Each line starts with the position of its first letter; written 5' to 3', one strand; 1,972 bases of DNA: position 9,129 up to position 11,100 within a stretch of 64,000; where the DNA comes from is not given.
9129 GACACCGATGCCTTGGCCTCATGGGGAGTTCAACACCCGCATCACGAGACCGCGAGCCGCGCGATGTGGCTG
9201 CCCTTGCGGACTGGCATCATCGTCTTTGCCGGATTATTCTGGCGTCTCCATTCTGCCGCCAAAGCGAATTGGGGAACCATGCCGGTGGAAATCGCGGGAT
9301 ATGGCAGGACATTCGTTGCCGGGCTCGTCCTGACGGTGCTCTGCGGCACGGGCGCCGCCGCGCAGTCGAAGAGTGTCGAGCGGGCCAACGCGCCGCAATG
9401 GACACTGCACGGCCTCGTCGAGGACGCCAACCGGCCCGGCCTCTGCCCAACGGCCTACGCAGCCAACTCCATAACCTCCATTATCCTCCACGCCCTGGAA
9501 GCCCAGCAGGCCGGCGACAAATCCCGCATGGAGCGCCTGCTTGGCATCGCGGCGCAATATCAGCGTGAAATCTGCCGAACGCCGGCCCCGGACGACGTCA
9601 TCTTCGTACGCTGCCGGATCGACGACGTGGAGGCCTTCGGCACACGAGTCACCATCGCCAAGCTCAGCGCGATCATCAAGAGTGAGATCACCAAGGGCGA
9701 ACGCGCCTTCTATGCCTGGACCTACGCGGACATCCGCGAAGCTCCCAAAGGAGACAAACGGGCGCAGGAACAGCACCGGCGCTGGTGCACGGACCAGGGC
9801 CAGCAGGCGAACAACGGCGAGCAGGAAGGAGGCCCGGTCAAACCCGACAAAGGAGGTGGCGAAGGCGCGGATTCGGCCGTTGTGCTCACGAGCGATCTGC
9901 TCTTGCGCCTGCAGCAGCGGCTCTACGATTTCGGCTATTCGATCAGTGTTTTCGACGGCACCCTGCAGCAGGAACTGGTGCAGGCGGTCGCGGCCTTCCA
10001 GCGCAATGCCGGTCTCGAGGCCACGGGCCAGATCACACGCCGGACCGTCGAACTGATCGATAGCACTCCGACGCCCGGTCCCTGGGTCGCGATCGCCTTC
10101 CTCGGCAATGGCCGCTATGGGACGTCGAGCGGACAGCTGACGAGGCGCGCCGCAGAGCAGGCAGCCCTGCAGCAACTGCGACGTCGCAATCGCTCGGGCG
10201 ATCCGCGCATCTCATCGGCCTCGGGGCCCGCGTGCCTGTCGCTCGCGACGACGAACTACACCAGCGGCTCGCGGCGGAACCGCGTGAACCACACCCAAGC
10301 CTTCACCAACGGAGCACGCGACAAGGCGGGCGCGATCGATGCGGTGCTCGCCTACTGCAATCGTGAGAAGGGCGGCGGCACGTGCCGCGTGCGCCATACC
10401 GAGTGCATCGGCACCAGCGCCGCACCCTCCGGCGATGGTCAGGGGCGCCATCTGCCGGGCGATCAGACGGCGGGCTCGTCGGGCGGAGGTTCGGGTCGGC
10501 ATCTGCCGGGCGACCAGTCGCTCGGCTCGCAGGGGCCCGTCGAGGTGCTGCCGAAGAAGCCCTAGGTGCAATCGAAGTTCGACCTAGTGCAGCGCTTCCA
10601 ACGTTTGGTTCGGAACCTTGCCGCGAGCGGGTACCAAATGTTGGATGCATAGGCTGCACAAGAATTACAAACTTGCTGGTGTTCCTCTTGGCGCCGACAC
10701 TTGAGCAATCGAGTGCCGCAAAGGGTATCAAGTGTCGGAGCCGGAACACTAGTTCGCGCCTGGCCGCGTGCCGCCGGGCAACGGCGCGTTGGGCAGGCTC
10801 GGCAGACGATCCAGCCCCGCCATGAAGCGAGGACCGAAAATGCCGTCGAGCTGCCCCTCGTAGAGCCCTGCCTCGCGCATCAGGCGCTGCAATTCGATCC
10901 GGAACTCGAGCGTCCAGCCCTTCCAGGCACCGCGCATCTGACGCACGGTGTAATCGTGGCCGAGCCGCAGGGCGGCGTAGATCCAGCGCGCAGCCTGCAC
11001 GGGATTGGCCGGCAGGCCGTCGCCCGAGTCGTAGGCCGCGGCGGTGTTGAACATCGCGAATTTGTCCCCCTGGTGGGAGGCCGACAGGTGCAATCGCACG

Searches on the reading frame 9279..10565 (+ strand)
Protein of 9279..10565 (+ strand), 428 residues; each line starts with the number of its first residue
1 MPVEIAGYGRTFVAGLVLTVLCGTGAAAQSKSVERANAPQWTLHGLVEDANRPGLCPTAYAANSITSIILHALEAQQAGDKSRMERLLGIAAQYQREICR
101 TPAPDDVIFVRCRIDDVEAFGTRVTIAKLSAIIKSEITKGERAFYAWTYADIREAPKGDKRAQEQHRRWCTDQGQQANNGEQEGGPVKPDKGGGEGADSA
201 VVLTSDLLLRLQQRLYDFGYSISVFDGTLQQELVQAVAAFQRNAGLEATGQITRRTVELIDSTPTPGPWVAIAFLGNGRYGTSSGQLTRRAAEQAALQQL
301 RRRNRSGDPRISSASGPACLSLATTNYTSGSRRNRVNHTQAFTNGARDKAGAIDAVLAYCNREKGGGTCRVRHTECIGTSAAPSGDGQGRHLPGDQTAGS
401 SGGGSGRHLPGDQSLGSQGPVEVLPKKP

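Call 3: search_protein_families(library=pfam, proteins=[window:9279-10565:+], max_evalue=0.01)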
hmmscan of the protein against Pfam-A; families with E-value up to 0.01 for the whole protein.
window:9279-10565:+ (428 aa): 2 families
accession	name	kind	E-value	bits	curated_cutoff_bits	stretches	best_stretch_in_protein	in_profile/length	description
PF01471.23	PG_binding_1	-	5.8e-12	46.1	23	1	209-259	6-56/57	Putative peptidoglycan binding domain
PF13827.11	DUF4189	-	1.1e-07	32.7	25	1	269-376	1-97/97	Domain of unknown function (DUF4189)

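Call 6: search_protein_families(library=ncbifam, proteins=[window:9279-10565:+], max_evalue=0.01)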
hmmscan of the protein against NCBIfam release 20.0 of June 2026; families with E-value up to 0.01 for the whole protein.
window:9279-10565:+ (428 aa): 5 families
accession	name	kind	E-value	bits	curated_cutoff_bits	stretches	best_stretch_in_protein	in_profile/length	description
TIGR02869.1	spore_SleB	equivalog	4.2e-05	23.5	236.5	1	207-278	15-69/201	spore cortex-lytic enzyme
NF052377.1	lmo1851_S41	exception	0.0014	17.4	725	1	209-260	394-446/468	lmo1851 family serine protease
TIGR03979.1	His_Ser_Rich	equivalog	0.0023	17.9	121.65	1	205-256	131-182/190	His-Xaa-Ser repeat protein HxsA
NF007891.0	PRK10594.1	equivalog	0.008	15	425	0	226-264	315-353/617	L,D-transpeptidase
NF052336.1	PdgHdaseHSB100310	equivalog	0.0095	15.3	500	0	215-256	269-309/316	peptidoglycan hydrolase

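Call 27: find_homologous_proteins(query=window:9279-10565:+, max_evalue=0.00001)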
Query window:9279-10565:+ (428 aa): 7 proteins with E <= 0.00001 among 8000 candidates.
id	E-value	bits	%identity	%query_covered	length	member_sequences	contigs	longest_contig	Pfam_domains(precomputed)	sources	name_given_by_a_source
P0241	3.6e-284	960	100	100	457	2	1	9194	PF13827.12,PF01471.24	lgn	-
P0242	1.1e-74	270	42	89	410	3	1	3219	PF01471.24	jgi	jgi:peptidoglycan hydrolase-like protein with peptidoglycan-binding domain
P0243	2.2e-8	52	38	15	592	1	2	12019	PF08823.17,PF01471.24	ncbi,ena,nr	ncbi:MAG: peptidoglycan-binding protein [Clostridia bacterium]|nr:peptidoglycan-binding protein [Clo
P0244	3.7e-8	51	40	14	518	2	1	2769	PF09374.16,PF08823.17,PF01471.24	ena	-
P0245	8.6e-8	50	39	14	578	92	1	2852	PF08823.17,PF03734.20,PF01471.24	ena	-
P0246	3.3e-7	48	38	14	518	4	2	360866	PF09374.16,PF08823.17,PF01471.24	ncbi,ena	-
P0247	3.4e-6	44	36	15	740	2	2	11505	PF09374.16,PF08823.17,PF01471.24,PF08239.18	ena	-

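Call 30: search_solved_structures(query=A2, max_evalue=1, show_alignments=2)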
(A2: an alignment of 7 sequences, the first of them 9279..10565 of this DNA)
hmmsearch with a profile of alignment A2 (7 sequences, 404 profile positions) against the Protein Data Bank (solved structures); distinct sequences matched with E-value up to 1: 16.
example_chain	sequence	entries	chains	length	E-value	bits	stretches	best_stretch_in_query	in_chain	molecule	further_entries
4lpq_A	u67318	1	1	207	1.4e-07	34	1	176-237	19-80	ErfK/YbiS/YcfS/YnhG family protein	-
7ue2_A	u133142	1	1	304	0.0004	22.6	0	57-98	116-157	RPB_PLP3_R6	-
4xxt_A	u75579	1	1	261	0.0009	21.4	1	173-238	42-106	Fusion of predicted Zn-dependent amidase/peptidase (Cell wall hydrolase/DD-carboxypeptidas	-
8da2_A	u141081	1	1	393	0.0009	21.4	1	193-233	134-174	L,D-transpeptidase family protein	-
6tci_A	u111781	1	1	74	0.013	17.6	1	173-227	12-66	Spore cortex-lytic enzyme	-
4fet_B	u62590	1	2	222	0.05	15.7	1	173-227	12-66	Spore cortex-lytic enzyme prepeptide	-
21ho_A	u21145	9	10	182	0.058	15.5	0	17-60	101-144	Ferritin heavy chain, N-terminally processed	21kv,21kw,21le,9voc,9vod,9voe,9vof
9xps_S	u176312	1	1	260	0.12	14.5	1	175-241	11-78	Endolysin gp144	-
3bkh_A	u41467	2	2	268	0.12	14.5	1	175-241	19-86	lytic transglycosylase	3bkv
7nhz_A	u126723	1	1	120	0.18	13.9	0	240-269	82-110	Uncharacterized protein Rv1813c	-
6ntw_A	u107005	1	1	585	0.39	12.8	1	195-236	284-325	Probable L,D-transpeptidase YcbB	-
5tv7_A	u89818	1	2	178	0.4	12.7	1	184-235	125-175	Putative peptidoglycan-binding/hydrolysing protein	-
1slm_A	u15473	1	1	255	0.42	12.7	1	172-229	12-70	STROMELYSIN-1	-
9von_A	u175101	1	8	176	0.53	12.3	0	278-332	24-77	Ferritin heavy chain, N-terminally processed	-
1lbu_A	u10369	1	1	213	0.82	11.7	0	192-231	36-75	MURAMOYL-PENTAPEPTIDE CARBOXYPEPTIDASE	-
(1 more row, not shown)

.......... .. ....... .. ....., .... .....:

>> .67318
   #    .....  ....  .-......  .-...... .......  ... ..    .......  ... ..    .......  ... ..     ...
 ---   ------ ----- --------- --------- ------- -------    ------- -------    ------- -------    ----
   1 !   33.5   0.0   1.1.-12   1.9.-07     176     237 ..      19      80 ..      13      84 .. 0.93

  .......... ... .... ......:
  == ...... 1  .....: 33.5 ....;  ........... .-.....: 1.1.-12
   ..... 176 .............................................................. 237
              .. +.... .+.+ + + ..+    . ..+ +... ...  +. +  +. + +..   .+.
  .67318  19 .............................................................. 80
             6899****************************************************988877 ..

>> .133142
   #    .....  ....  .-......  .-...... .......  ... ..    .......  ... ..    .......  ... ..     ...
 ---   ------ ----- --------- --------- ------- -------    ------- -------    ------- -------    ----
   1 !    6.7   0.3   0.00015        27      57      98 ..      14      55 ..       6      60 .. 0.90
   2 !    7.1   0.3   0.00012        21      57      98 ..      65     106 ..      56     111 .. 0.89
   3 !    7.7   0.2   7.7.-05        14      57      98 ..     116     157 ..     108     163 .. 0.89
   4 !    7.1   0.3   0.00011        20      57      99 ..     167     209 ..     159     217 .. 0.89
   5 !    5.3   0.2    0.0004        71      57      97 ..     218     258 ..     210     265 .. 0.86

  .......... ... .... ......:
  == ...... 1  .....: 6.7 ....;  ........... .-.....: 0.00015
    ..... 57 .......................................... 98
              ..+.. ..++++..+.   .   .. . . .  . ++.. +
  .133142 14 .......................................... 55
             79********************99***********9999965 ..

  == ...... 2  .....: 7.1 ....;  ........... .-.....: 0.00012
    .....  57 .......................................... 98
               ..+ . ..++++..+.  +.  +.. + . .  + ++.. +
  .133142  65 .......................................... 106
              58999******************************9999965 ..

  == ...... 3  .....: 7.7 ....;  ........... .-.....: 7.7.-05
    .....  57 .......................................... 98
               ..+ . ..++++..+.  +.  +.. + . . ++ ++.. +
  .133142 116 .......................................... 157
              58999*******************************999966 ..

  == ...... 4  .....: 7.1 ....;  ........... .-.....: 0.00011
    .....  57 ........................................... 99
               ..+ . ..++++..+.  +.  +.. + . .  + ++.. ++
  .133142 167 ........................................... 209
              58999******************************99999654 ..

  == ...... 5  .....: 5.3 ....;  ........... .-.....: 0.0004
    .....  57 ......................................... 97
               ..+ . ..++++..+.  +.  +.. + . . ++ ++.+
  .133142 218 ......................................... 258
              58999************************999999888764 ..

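Call 31: search_protein_families(library=pfam, proteins=[P0242], max_evalue=0.1)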
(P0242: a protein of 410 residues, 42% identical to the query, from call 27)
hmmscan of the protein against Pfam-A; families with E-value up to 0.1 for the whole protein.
P0242 (410 aa): 2 families
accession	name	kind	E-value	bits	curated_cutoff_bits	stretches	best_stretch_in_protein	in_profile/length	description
PF01471.23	PG_binding_1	-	2.2e-10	41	23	1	172-224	4-56/57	Putative peptidoglycan binding domain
PF13827.11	DUF4189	-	0.0014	19.7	25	1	234-335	1-97/97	Domain of unknown function (DUF4189)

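Call 53: search_protein_families(library=padloc, proteins=[window:9279-10565:+], max_evalue=0.01)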
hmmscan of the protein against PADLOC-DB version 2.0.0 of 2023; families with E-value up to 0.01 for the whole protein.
window:9279-10565:+ (428 aa): 0 families

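Call 66: search_protein_representatives(alignment_id=A3)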
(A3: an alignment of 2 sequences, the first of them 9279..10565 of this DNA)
Query: 2 sequences, 451 profile positions. Proteins with E-value up to 0.001 (for the whole library): 2657; up to 1e-10: 444; up to 1e-30: 33. The best 150 are listed.
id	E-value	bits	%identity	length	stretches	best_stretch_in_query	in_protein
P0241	4.7e-253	856.4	-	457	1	1-430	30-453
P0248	3.0e-130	451.6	-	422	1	14-446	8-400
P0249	2.6e-104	366.1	-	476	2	7-428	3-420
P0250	2.6e-104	366.1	-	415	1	14-446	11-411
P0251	4.5e-104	365.3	-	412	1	20-446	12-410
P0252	3.6e-102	359.1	-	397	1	16-424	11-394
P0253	5.5e-94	332.1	-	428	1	17-292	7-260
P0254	4.6e-90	319.2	-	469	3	196-419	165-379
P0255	1.3e-89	317.6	-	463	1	23-383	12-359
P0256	6.3e-88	312.1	-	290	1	17-318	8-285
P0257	2.7e-63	230.9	-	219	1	211-427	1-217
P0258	4.1e-62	227.0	-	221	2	213-382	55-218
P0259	4.7e-60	220.2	-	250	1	36-255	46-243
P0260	1.1e-59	219.0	-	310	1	183-444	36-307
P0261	6.8e-59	216.4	-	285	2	48-221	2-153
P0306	8.0e-25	104.1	-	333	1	189-378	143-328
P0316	3.3e-23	98.8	-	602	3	209-385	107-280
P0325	2.8e-22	95.7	-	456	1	188-380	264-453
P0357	2.1e-19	86.2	-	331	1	196-379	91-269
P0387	1.2e-17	80.4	-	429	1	188-378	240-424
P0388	1.3e-17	80.3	-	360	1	193-411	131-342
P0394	2.0e-17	79.7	-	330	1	202-381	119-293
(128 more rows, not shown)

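Call 67: search_protein_families(library=pfam, proteins=[P0325, P0387, P0316, P0306, P0357, P0388, P0394, P0248, P0254, P0260], max_evalue=0.01)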
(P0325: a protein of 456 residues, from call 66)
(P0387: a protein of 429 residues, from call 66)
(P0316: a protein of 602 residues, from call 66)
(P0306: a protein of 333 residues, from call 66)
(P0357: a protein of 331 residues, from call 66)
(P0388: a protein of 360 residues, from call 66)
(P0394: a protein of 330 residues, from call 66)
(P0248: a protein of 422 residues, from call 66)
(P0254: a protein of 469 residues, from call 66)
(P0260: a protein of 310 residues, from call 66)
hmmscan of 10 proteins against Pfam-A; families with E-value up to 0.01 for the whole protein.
P0325 (456 aa): 2 families
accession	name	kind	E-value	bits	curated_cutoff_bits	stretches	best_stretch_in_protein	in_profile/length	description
PF01471.23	PG_binding_1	-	1.4e-10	41.6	23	1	285-337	5-57/57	Putative peptidoglycan binding domain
PF13827.11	DUF4189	-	1.7e-10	41.8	25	1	346-449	1-97/97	Domain of unknown function (DUF4189)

P0387 (429 aa): 5 families
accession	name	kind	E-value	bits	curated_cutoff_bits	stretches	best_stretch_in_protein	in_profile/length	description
PF01471.23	PG_binding_1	-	5.2e-12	46.2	23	1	259-311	5-57/57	Putative peptidoglycan binding domain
PF13180.12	PDZ_2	-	8.7e-10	39.2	27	1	76-144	3-74/80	PDZ domain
PF13827.11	DUF4189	-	7.1e-09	36.6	25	1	320-422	1-97/97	Domain of unknown function (DUF4189)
PF17820.7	PDZ_6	-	3.6e-07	30.2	27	1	91-133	7-48/54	PDZ domain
PF00595.29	PDZ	-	7.3e-05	23.5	23.2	1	90-122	33-65/81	PDZ domain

P0316 (602 aa): 3 families
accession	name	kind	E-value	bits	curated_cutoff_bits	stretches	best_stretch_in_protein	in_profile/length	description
PF01471.23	PG_binding_1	-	2e-19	70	23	2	106-151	5-50/57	Putative peptidoglycan binding domain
PF13827.11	DUF4189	-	1.5e-16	61.2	25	2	167-271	1-97/97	Domain of unknown function (DUF4189)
PF08823.16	PG_binding_2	-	0.00058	20.5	21.1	0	352-386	16-50/74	Putative peptidoglycan binding domain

P0306 (333 aa): 2 families
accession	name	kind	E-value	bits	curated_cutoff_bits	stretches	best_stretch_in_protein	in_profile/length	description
PF01471.23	PG_binding_1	-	1.6e-11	44.6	23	1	160-213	3-56/57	Putative peptidoglycan binding domain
PF13827.11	DUF4189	-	2.3e-08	35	25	1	223-326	1-97/97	Domain of unknown function (DUF4189)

P0357 (331 aa): 1 family
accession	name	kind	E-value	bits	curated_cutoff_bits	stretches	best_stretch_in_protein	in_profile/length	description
PF13827.11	DUF4189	-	1.1e-11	45.6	25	1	164-266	1-97/97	Domain of unknown function (DUF4189)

P0388 (360 aa): 2 families
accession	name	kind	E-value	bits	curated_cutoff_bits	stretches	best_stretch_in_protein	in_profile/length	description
PF01471.23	PG_binding_1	-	1.9e-09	38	23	1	147-198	6-57/57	Putative peptidoglycan binding domain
PF13827.11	DUF4189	-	2.8e-08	34.7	25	1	207-310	1-97/97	Domain of unknown function (DUF4189)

P0394 (330 aa): 2 families
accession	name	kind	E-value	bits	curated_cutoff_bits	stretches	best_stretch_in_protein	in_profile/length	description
PF13827.11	DUF4189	-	1.2e-10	42.3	25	1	186-288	1-97/97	Domain of unknown function (DUF4189)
PF01471.23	PG_binding_1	-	1.4e-09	38.4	23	1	125-177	5-57/57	Putative peptidoglycan binding domain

P0248 (422 aa): 2 families
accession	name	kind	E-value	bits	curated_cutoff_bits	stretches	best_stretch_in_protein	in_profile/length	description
PF01471.23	PG_binding_1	-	2.8e-11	43.8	23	1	172-225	3-56/57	Putative peptidoglycan binding domain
PF13827.11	DUF4189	-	0.0006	20.8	25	1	235-336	1-97/97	Domain of unknown function (DUF4189)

P0254 (469 aa): 1 family
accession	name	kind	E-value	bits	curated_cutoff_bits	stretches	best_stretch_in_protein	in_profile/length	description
PF01471.23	PG_binding_1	-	7.1e-09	36.2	23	1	179-229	7-57/57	Putative peptidoglycan binding domain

P0260 (310 aa): 2 families
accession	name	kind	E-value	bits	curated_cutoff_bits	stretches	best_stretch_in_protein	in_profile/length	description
PF01471.23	PG_binding_1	-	5.1e-09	36.6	23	1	60-112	5-57/57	Putative peptidoglycan binding domain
PF13827.11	DUF4189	-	0.00071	20.6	25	1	121-226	1-97/97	Domain of unknown function (DUF4189)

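Call 74: predict_structure(alignment_id=A4)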
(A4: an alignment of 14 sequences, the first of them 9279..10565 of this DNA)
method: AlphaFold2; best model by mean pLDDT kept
length: 428 residues; sequences in the alignment: 14
mean_pLDDT: 78.7   pTM: 0.50
mean pLDDT of the five models: 78.7, 77.6, 77.2, 76.4, 74.4
residues with pLDDT >= 90: 233; 70-90: 80; 50-70: 13; < 50: 102
segments of 3 or more residues with pLDDT < 50: 1-4, 6-16, 18-35, 174-193, 380-428
pLDDT, mean of each block of 10 residues (from residue 1): 43 47 41 55 86 91 94 95 97 96 94 89 93 91 94 83 83 48 44 57 91 96 92 96 93 94 93 95 94 97 91 94 91 85 95 97 93 84 41 35 38 39 31
secondary structure, 60 per line:
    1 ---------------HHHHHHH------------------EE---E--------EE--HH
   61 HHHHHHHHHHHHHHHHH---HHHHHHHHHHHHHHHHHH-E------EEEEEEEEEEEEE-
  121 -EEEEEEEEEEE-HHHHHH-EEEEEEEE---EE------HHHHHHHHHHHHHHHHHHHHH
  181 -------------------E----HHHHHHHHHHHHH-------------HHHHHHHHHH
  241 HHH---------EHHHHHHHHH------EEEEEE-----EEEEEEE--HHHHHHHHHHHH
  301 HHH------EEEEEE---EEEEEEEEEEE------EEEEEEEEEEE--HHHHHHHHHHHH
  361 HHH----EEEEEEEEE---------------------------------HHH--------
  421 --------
elements in order: H16-22 H59-77 H81-98 E107-119 E122-132 H134-139 E141-148 H160-180 H205-217 H231-243 H254-262 E269-274 E280-286 H289-303 E310-315 E319-329 E336-346 H349-363 E368-376

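Call 76: fold_search(model_id=the predicted structure, library=pdb)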
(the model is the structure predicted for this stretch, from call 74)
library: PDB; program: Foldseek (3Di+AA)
matches with E <= 10: 414; with E <= 0.001: 0
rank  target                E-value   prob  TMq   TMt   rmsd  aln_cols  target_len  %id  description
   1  4lpq                  3.5e-02  1.00  0.14  0.28   5.3        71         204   35  Crystal structure of the L,D-transpeptidase (residues 123-326) from Xylanimonas cellulosilytica DSM 15894 (released 2013-11-13)
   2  8da2                  4.0e-02  1.00  0.13  0.18   9.6        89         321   19  Acinetobacter baumannii L,D-transpeptidase (released 2022-09-14)
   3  6tci                  5.0e-02  1.00  0.13  0.70   5.4        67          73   24  The crystal structure of SleB N-terminal domain (released 2020-11-18)
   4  5ao8_A                5.6e-02  0.89  0.15  0.17  15.0       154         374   14  Crystal Structure of SltB3 from Pseudomonas aeruginosa in complex with NAG-NAM-pentapeptide (released 2016-07-20)
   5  4c2e_A                7.1e-02  0.72  0.14  0.14  16.9       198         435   13  Crystal structure of the protease CtpB(S309A) present in a resting state (released 2013-12-04)
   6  4c2c_A                7.1e-02  0.69  0.14  0.14  16.2       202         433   14  Crystal structure of the protease CtpB in an active state (released 2013-12-04)
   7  4xxt                  8.4e-02  1.00  0.13  0.26   5.1        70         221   28  Crystal structure of Fused Zn-dependent amidase/peptidase/peptodoglycan-binding domain-containing protein from Clostridi (released 2015-02-18)
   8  4c2h_A                1.0e-01  0.66  0.14  0.14  17.3       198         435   14  Crystal structure of the CtpB(V118Y) mutant (released 2013-12-04)
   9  4c2g_A                1.5e-01  0.77  0.14  0.14  16.4       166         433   14  Crystal structure of CtpB(S309A) in complex with a peptide having a Val-Pro-Ala C-terminus (released 2013-12-04)
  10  4v8p_AX               1.7e-01  0.09  0.09  0.15  21.1       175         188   12  T.thermophila 60S ribosomal subunit in complex with initiation factor 6. (released 2014-07-09)
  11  5anz                  2.4e-01  0.69  0.15  0.17  15.6       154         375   16  Crystal Structure of SltB3 from Pseudomonas aeruginosa. (released 2016-07-20)
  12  7qvd                  2.4e-01  0.66  0.15  0.17  14.2       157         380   18  X-ray structure of the lytic transglycosylase SltB2 from Pseudomonas aeruginosa (released 2023-08-16)
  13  1lbu                  2.5e-01  0.98  0.14  0.26   7.4        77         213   23  HYDROLASE METALLO (ZN) DD-PEPTIDASE (released 1996-11-08)
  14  5tv7_A                2.7e-01  0.41  0.14  0.35  16.6       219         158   14  2.05 Angstrom Resolution Crystal Structure of Peptidoglycan-Binding Protein from Clostridioides difficile in Complex w (released 2016-12-14)
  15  9h80_A                3.0e-01  0.08  0.08  0.16  16.4       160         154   17  Structure of the outer membrane exopolysaccharide transporter PelBC (released 2025-06-11)
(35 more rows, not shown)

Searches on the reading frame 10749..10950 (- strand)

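Call 86: search_protein_families(library=pfam, proteins=[window:10749-10950:-], max_evalue=10)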
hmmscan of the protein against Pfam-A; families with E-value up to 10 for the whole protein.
window:10749-10950:- (67 aa): 0 families
